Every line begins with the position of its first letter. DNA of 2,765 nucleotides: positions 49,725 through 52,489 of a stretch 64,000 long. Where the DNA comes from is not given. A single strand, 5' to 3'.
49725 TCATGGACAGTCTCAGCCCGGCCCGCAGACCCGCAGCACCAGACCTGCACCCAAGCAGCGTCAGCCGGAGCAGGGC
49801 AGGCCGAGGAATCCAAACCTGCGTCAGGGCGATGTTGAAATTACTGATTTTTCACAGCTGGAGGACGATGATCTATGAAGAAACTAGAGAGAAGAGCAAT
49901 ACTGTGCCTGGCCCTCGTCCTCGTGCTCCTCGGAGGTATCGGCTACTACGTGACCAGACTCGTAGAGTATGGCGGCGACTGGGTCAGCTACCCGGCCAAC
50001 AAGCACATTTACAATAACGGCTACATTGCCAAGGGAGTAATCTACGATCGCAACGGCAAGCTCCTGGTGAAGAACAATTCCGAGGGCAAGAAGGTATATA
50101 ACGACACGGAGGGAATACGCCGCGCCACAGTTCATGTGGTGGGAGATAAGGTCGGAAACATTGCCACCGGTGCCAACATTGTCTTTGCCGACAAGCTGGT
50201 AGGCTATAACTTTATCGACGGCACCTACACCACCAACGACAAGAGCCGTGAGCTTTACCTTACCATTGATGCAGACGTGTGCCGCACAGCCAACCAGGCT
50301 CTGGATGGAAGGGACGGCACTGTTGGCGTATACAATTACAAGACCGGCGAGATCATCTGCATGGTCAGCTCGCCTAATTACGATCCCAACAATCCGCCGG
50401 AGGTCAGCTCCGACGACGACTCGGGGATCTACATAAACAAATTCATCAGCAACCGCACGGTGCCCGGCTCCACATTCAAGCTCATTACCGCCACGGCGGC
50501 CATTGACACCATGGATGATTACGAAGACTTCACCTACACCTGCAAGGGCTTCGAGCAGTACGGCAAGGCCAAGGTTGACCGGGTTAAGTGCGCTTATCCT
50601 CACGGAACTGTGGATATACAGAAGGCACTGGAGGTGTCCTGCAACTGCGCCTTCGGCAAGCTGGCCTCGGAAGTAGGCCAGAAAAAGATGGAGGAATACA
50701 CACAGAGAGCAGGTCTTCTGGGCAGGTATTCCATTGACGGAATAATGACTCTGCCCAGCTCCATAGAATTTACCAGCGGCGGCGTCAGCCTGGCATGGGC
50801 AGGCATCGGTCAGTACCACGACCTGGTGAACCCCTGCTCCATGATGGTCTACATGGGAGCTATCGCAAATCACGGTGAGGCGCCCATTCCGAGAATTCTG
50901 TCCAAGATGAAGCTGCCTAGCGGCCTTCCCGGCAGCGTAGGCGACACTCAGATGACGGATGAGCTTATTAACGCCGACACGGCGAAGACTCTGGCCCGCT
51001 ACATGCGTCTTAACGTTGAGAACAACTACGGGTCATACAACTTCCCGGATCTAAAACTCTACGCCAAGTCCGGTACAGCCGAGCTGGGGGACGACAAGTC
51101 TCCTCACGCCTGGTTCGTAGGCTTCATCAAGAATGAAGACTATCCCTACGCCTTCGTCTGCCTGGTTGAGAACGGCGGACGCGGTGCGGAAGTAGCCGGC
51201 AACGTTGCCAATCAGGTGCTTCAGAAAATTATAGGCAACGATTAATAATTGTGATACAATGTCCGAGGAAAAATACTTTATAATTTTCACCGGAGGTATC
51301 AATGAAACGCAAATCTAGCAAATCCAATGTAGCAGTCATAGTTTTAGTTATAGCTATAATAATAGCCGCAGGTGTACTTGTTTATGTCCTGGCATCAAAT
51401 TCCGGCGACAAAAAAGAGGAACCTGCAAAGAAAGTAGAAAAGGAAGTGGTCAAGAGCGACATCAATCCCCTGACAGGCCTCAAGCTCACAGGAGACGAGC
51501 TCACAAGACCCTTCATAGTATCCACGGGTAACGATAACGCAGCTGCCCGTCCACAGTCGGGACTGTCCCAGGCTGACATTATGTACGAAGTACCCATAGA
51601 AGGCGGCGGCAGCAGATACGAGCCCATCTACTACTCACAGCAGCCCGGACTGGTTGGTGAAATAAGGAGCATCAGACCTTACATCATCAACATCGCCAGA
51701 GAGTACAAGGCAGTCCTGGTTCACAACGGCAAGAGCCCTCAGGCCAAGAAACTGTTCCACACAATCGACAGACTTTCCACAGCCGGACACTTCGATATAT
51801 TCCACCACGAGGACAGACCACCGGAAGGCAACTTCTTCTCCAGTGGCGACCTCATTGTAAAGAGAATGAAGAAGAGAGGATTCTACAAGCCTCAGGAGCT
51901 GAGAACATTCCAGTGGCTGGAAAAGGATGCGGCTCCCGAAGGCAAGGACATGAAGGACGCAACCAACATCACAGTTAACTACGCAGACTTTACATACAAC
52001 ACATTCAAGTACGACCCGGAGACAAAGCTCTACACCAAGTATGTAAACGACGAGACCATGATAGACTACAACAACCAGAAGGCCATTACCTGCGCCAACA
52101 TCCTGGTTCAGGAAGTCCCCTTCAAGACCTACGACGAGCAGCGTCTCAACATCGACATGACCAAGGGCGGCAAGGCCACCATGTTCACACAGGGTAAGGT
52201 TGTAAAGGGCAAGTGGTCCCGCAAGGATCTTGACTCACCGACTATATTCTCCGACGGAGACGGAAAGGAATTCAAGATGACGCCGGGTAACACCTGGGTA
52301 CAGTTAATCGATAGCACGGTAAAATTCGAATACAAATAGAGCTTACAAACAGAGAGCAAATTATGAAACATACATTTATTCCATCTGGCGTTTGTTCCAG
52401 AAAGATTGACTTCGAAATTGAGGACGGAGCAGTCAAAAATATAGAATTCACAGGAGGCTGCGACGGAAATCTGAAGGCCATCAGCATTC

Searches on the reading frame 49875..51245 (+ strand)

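Call 116: search_protein_families(library=pfam, max_evalue=0.0001, proteins=[window:49875-51245:+])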
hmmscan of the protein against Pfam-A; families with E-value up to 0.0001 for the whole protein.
window:49875-51245:+ (456 aa): 1 family
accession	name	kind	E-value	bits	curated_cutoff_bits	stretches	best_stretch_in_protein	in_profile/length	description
PF00905.27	Transpeptidase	-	1.7e-45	155.9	22.1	1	148-450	1-299/299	Penicillin binding protein transpeptidase domain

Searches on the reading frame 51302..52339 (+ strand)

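Call 116: search_protein_families(library=pfam, max_evalue=0.0001, proteins=[window:51302-52339:+])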
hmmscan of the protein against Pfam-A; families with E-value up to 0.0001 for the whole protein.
window:51302-52339:+ (345 aa): 2 families
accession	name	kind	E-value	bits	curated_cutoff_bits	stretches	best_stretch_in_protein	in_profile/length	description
PF11258.13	DUF3048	-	8e-32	110.9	25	1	57-194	1-147/148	Protein of unknown function (DUF3048) N-terminal domain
PF17479.7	DUF3048_C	-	2.3e-28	99.2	25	1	223-333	1-114/114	Protein of unknown function (DUF3048) C-terminal domain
